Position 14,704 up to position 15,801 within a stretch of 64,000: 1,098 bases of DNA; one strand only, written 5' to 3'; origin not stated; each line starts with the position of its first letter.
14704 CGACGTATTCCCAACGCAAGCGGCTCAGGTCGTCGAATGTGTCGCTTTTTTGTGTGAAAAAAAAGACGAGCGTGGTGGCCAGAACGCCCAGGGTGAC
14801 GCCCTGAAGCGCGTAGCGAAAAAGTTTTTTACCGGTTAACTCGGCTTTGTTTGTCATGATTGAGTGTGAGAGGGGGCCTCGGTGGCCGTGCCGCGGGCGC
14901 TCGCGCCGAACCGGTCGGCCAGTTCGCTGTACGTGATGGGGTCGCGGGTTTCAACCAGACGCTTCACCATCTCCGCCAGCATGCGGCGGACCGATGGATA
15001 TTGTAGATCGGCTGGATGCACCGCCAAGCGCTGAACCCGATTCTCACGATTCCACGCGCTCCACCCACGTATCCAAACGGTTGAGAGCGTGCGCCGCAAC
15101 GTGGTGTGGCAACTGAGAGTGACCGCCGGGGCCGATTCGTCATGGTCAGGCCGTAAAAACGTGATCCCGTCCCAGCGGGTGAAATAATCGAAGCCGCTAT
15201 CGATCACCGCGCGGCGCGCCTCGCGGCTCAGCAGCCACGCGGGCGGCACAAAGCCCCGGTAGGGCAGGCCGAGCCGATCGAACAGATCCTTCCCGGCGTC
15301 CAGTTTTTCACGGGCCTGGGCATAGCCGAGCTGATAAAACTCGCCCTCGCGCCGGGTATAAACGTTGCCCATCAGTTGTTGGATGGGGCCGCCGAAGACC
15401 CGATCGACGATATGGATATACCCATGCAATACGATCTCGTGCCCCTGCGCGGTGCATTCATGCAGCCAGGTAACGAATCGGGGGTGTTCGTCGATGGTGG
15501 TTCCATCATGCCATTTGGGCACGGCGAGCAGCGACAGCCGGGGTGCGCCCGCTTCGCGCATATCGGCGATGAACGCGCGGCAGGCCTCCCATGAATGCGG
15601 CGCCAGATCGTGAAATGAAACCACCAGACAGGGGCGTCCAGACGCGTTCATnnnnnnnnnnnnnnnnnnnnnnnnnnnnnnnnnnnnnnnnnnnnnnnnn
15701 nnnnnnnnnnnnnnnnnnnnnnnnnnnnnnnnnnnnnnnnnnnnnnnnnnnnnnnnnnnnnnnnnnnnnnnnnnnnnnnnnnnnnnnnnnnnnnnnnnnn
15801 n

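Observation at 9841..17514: Eight-gene minus-strand operon couples a GT4 / GNAT / DUF2334-deacetylase / flippase-like cassette to an orphan sensor kinase, a cupin and a Gfo oxidoreductase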

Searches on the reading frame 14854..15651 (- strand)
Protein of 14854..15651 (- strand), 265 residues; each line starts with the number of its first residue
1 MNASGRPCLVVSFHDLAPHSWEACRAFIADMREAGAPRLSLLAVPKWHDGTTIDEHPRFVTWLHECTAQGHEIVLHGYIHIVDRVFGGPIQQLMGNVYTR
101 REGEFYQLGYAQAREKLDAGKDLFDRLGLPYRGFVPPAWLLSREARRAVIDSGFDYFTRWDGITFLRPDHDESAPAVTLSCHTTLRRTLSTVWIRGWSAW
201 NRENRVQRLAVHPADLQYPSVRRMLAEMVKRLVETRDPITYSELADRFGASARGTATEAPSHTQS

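Call 4: search_protein_families(library=pfam, proteins=[window:14854-15651:-], max_evalue=0.01)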
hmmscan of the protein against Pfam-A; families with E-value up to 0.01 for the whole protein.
window:14854-15651:- (265 aa): 1 family
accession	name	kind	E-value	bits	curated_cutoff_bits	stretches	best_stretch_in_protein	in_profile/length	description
PF10096.14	DUF2334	-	1.2e-26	94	26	1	10-167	3-161/203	Uncharacterized protein conserved in bacteria (DUF2334)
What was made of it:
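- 14854..15651 (-): GpgD-like DUF2334 deacetylase (265 aa). Pfam DUF2334 (call 4).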

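Call 5: search_protein_families(library=ncbifam, proteins=[window:14854-15651:-], max_evalue=0.001)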
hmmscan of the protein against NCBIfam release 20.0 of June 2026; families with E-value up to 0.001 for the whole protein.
window:14854-15651:- (265 aa): 1 family
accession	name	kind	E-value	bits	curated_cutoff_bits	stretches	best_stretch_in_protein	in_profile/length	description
NF053788.1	GlcNAc_PG_deac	equivalog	4.8e-58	196.4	280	1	9-242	3-237/241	N-acetylglucosaminyl phosphatidylglycerol deacetylase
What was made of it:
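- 14854..15651 (-): NF053788 GlcNAc_PG_deac: 196 bits, E 5e-58, below the 280-bit cut-off, and the only NCBIfam hit (call 5).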

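Call 70: search_protein_families(library=padloc, proteins=[window:14854-15651:-], max_evalue=0.001)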
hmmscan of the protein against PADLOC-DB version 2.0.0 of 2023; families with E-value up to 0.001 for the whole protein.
window:14854-15651:- (265 aa): 0 families

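Call 71: find_homologous_proteins(query=window:14854-15651:-, max_evalue=1e-10)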
Query window:14854-15651:- (265 aa): 269 proteins with E <= 1e-10 among 2020 candidates; the best 120 are listed.
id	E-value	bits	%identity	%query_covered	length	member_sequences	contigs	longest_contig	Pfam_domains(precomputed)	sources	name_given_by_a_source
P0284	5.6e-182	621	100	100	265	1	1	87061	PF10096.15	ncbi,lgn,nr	ncbi:MAG: DUF2334 domain-containing protein [bacterium]|nr:DUF2334 domain-containing protein [bacter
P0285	1.2e-89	318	54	97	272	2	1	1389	PF10096.15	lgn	-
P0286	3.4e-88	313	53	97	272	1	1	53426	PF10096.15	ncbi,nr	ncbi:MAG: polysaccharide deacetylase family protein [Candidatus Hinthialibacter antarcticus]|nr:poly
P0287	5.6e-81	290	50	96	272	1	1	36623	PF10096.15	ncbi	-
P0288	3.4e-71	258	48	93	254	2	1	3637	PF10096.15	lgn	-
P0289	2.4e-70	255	49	90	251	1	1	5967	PF10096.15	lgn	-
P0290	2.7e-69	251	48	91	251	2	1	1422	PF10096.15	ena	-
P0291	2.9e-66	242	49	89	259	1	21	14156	PF10096.15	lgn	-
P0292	5.1e-66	241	48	90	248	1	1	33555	PF10096.15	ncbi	ncbi:MAG: polysaccharide deacetylase family protein [Candidatus Omnitrophota bacterium]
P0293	4.1e-65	238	45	92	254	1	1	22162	PF10096.15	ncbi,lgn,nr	ncbi:MAG: polysaccharide deacetylase family protein [Candidatus Omnitrophica bacterium]|nr:polysacch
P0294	1.9e-64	236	48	91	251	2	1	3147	PF10096.15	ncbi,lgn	-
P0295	2.3e-64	235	48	89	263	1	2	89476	PF10096.15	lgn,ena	-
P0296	9.9e-64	233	45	90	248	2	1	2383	PF10096.15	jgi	-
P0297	2.4e-63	232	44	91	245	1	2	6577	PF10096.15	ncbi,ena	-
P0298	1.4e-62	229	47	92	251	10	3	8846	PF10096.15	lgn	-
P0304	4.9e-58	214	46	92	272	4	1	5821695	PF10096.15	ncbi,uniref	ncbi:DUF2334 domain-containing protein [Congregicoccus parvus]|uniref:DUF2334 domain-containing prot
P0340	4.7e-33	133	34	97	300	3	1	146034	PF10096.15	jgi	-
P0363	2.5e-30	124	34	91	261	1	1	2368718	PF10096.15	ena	-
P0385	5.9e-29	119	32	98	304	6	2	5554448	PF10096.15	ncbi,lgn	-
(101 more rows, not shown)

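Call 72: find_encoding_contigs(protein=P0385, flank=5000, max_places=1)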
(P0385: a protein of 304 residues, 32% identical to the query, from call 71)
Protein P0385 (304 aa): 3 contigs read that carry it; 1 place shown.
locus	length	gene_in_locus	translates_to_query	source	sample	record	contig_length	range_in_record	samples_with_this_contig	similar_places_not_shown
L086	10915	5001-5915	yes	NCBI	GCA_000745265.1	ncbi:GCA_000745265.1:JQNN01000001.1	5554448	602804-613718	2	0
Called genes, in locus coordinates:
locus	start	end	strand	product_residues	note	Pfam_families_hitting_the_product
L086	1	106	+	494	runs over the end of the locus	PF20695:UbiD_N, PF01977:UbiD, PF20696:UbiD_C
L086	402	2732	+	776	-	-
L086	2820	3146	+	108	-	PF02575:YbaB_DNA_bd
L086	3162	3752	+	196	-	PF21176:RecR_HhH, PF02132:RecR_ZnF, PF01751:Toprim, PF13662:Toprim_4, PF21175:RecR_C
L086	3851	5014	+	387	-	PF20706:GT4-conflict, PF13439:Glyco_transf_4, PF13579:Glyco_trans_4_4, PF00534:Glycos_transf_1, PF13692:Glyco_trans_1_4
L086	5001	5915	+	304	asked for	PF10096:DUF2334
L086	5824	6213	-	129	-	-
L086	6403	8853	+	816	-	PF01804:Penicil_amidase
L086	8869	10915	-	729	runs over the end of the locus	PF00072:Response_reg, PF08448:PAS_4 (weak), PF00990:GGDEF, PF00563:EAL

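Call 73: find_encoding_contigs(protein=P0340, flank=5000, max_places=1)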
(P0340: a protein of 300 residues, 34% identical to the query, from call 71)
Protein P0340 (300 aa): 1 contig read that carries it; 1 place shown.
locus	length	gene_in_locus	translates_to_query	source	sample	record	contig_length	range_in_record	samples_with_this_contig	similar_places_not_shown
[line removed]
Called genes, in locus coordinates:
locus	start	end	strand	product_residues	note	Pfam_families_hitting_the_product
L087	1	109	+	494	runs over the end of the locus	PF20695:UbiD_N, PF01977:UbiD, PF20696:UbiD_C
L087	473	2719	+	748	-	PF05496:RuvB_N (faint), PF13177:DNA_pol3_delta2, PF00004:AAA, PF13401:AAA_22 (faint), PF22608:DNAX_ATPase_lid, PF12169:DNA_pol3_gamma3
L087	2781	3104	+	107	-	PF02575:YbaB_DNA_bd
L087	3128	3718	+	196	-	PF21176:RecR_HhH, PF02132:RecR_ZnF, PF01751:Toprim, PF13662:Toprim_4, PF21175:RecR_C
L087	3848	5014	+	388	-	PF13439:Glyco_transf_4, PF13579:Glyco_trans_4_4, PF20706:GT4-conflict, PF00534:Glycos_transf_1, PF13692:Glyco_trans_1_4, PF13524:Glyco_trans_1_2 (weak)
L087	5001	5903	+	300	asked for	PF10096:DUF2334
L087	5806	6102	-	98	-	-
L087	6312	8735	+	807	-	PF01804:Penicil_amidase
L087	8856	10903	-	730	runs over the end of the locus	PF00072:Response_reg, PF08448:PAS_4 (weak), PF00990:GGDEF, PF00563:EAL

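Call 74: find_encoding_contigs(protein=P0363, flank=5000, max_places=1)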
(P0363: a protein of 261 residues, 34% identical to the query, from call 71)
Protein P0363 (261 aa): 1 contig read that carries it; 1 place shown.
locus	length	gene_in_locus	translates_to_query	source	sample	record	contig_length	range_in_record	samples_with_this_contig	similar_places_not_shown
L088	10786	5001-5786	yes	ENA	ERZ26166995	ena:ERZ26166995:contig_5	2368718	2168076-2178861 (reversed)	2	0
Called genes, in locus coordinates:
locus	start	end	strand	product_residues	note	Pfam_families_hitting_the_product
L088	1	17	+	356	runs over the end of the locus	PF00291:PALP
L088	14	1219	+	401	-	PF00890:FAD_binding_2, PF01266:DAO, PF01494:FAD_binding_3 (weak), PF01946:Thi4 (weak), PF03486:HI0933_like (faint), PF07992:Pyr_redox_2 (faint), PF12831:FAD_oxidored (weak), PF13450:NAD_binding_8 (weak), +1 more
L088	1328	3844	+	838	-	PF13439:Glyco_transf_4, PF13579:Glyco_trans_4_4, PF20706:GT4-conflict, PF00534:Glycos_transf_1, PF13524:Glyco_trans_1_2, PF13692:Glyco_trans_1_4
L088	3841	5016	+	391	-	PF13439:Glyco_transf_4, PF13579:Glyco_trans_4_4, PF13524:Glyco_trans_1_2 (faint), PF20706:GT4-conflict, PF00534:Glycos_transf_1, PF13692:Glyco_trans_1_4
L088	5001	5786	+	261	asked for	PF10096:DUF2334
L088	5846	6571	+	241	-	PF03781:FGE-sulfatase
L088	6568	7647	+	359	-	PF03706:LPG_synthase_TM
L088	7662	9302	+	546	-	PF01103:Omp85 (weak)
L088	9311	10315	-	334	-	PF01408:GFO_IDH_MocA, PF03447:NAD_binding_3 (weak), PF02894:GFO_IDH_MocA_C, PF22725:GFO_IDH_MocA_C3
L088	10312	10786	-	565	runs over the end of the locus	-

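Call 75: search_protein_families(library=ncbifam, proteins=[L086:3851-5014:+, L086:5001-5915:+, L088:3841-5016:+, L088:5001-5786:+, L088:6568-7647:+], max_evalue=1e-20)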
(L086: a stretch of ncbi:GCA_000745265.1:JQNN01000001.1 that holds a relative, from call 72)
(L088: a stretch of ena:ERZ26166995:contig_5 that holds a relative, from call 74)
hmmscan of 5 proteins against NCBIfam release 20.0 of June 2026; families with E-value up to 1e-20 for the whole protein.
L086:3851-5014:+ (387 aa): 4 families
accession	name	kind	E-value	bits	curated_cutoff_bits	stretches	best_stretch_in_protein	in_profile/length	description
NF053787.1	GlcN_PG_synth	equivalog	2.2e-126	421.6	480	1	1-366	1-360/361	N-acetylglucosaminyl phosphatidylglycerol synthase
NF047684.1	TeichurnBiosyTuaC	equivalog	1e-25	90.5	550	1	82-338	106-362/391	teichuronic acid biosynthesis protein TuaC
TIGR03999.1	thiol_BshA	equivalog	4.3e-24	85.1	273.7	1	175-365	176-373/375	N-acetyl-alpha-D-glucosaminyl L-malate synthase BshA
TIGR02149.1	glgA_Coryne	subfamily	8.9e-23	81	302.4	1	174-363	177-388/391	glycogen synthase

L086:5001-5915:+ (304 aa): 1 family
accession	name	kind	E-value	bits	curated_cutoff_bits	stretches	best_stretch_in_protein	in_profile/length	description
NF053788.1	GlcNAc_PG_deac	equivalog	1.1e-65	221.4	280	1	23-265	2-238/241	N-acetylglucosaminyl phosphatidylglycerol deacetylase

L088:3841-5016:+ (391 aa): 5 families
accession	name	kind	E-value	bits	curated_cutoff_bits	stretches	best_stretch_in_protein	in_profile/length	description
NF053787.1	GlcN_PG_synth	equivalog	3.4e-86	289.3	480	1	1-378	1-358/361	N-acetylglucosaminyl phosphatidylglycerol synthase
TIGR03088.1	stp2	hypoth_equivalog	6.2e-29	101.2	409.05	1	160-379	141-373/374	TIGR03088 family PEP-CTERM/XrtA system glycosyltransferase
TIGR03999.1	thiol_BshA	equivalog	2.1e-24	86.1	273.7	1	155-380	144-374/375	N-acetyl-alpha-D-glucosaminyl L-malate synthase BshA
NF047684.1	TeichurnBiosyTuaC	equivalog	4e-23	82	550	1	154-379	163-389/391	teichuronic acid biosynthesis protein TuaC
TIGR04047.1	MSMEG_0565_glyc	hypoth_equivalog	9.5e-22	77.6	259.85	1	147-378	130-373/373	MSMEG_0565 family glycosyltransferase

L088:5001-5786:+ (261 aa): 1 family
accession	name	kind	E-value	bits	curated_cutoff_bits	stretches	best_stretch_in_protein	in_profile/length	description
NF053788.1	GlcNAc_PG_deac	equivalog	5e-43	147.2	280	1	4-228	2-226/241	N-acetylglucosaminyl phosphatidylglycerol deacetylase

L088:6568-7647:+ (359 aa): 0 families
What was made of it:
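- On gpgSDF GlcN-PG pathway (NCBIfam NF053787/NF053788/NF053789 equivalogs): A GNAT-less betaproteobacterial-type relative scores 421.6 bits (call 75).
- The GNAT is therefore an add-on (calls 72-75).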

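Call 78: search_solved_structures(query=window:14854-15651:-, max_evalue=0.01)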
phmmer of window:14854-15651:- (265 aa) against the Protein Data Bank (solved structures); distinct sequences matched with E-value up to 0.01: 0.
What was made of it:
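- Tried and rejected: None is related by sequence to the DUF2334 protein (call 78).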

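Call 79: find_encoding_contigs(protein=P0304, flank=5000, max_places=1)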
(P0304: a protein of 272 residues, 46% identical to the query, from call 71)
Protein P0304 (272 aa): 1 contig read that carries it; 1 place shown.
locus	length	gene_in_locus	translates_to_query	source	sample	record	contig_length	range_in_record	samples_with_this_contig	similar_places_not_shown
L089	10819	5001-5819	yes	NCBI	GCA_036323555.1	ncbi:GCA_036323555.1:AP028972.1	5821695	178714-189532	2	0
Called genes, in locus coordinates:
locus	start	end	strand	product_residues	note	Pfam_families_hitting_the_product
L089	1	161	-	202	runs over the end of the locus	PF08547:CIA30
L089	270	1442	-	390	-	PF01207:Dus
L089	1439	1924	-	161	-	PF04461:YajQ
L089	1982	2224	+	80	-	PF01679:Pmp3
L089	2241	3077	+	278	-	-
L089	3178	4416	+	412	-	PF13439:Glyco_transf_4, PF13579:Glyco_trans_4_4, PF20706:GT4-conflict, PF00534:Glycos_transf_1, PF13692:Glyco_trans_1_4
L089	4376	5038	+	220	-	-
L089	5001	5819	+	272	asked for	PF10096:DUF2334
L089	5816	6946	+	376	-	PF03706:LPG_synthase_TM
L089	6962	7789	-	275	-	PF00072:Response_reg, PF04397:LytTR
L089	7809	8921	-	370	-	PF06580:His_kinase, PF02518:HATPase_c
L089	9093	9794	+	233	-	PF04366:Ysc84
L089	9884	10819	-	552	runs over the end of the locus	PF03109:ABC1, PF27536:UbiB_helical (faint)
